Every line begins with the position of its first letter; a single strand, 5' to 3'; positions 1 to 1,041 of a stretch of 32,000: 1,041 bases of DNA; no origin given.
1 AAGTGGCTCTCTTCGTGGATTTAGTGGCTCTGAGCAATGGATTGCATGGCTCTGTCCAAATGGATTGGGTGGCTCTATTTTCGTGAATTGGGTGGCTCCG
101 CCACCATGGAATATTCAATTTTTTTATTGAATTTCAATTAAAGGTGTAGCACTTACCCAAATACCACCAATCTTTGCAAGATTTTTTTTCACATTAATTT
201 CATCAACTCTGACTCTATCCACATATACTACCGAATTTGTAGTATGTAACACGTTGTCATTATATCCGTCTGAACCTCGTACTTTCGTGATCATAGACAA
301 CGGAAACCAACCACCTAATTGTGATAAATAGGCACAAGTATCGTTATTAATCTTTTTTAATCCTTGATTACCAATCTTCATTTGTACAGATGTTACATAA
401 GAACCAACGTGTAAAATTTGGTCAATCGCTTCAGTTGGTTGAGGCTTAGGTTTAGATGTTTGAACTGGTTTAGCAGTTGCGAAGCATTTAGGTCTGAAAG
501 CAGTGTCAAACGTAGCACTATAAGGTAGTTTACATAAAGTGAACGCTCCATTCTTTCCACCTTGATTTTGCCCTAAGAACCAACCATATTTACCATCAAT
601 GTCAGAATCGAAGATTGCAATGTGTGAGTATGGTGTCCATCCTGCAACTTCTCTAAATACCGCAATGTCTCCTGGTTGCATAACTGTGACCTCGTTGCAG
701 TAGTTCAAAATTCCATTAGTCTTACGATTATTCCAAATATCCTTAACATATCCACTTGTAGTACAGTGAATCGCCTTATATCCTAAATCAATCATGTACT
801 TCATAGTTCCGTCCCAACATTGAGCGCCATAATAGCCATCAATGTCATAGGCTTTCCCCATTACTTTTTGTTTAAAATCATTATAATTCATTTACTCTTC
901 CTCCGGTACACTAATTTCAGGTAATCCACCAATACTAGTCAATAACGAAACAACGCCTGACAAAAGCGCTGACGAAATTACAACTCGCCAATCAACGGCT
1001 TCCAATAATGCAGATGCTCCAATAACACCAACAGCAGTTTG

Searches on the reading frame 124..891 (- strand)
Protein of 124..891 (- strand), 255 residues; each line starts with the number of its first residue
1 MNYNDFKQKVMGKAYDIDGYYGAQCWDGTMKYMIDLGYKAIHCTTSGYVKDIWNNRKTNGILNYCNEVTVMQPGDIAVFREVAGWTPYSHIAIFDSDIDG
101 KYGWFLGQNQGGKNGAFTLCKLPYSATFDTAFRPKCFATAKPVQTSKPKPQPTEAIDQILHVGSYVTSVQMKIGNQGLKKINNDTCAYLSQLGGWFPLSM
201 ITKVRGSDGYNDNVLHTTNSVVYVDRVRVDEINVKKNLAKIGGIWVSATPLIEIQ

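Call 61: search_protein_families(library=pfam, proteins=[window:124-891:-], max_evalue=0.01)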
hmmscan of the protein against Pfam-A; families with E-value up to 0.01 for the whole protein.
window:124-891:- (255 aa): 1 family
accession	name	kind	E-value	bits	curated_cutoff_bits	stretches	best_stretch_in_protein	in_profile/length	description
PF05257.22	CHAP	-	3e-06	28.1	26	1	18-104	4-76/81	CHAP domain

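Call 89: find_encoding_contigs(protein=window:124-891:-, flank=10000, max_places=3)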
Protein window:124-891:- (255 aa): 11 contigs read that carry it; 3 places shown.
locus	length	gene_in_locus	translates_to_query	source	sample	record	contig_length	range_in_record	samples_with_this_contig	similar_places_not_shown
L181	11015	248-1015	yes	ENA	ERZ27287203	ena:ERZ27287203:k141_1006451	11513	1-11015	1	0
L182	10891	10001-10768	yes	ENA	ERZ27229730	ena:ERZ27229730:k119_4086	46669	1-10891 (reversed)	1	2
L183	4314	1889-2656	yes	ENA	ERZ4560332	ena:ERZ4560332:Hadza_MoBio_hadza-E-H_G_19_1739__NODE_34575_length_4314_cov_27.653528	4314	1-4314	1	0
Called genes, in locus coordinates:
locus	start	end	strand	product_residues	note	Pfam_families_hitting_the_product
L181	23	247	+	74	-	PF16945:Phage_r1t_holin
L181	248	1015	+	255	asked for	PF05257:CHAP (weak)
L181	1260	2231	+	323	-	PF08902:DUF1848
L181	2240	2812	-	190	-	PF13728:TraF (weak)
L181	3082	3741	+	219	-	PF20582:UPF0758_N, PF04002:RadC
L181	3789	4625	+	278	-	PF04085:MreC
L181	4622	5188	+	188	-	-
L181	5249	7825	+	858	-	PF02739:5_3_exonuc_N, PF01367:5_3_exonuc, PF22619:DNA_polI_exo1, PF00476:DNA_pol_A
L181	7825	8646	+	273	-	PF01149:Fapy_DNA_glyco, PF06831:H2TH, PF06827:zf-FPG_IleRS (weak)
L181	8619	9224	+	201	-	PF01121:CoaE, PF13238:AAA_18 (weak)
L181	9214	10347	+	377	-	PF25888:WHD_DnaB, PF07261:DnaB_2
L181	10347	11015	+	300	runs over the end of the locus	PF01695:IstB_IS21, PF00308:Bac_DnaA, PF00004:AAA (weak), PF00910:RNA_helicase (faint)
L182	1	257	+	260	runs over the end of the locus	PF05709:Sipho_tail (weak)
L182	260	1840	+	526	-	-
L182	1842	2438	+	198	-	-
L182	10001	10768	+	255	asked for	PF05257:CHAP (weak)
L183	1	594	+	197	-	?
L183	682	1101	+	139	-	PF18573:BclA_C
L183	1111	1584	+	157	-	-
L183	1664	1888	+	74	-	PF16945:Phage_r1t_holin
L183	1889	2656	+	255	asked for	PF05257:CHAP (weak)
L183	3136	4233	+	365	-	PF00589:Phage_integrase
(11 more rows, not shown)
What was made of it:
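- The phage is temperate (call 89). The phage is temperate: host genes flank the endolysin in L181, and L183 carries an integrase (call 89).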
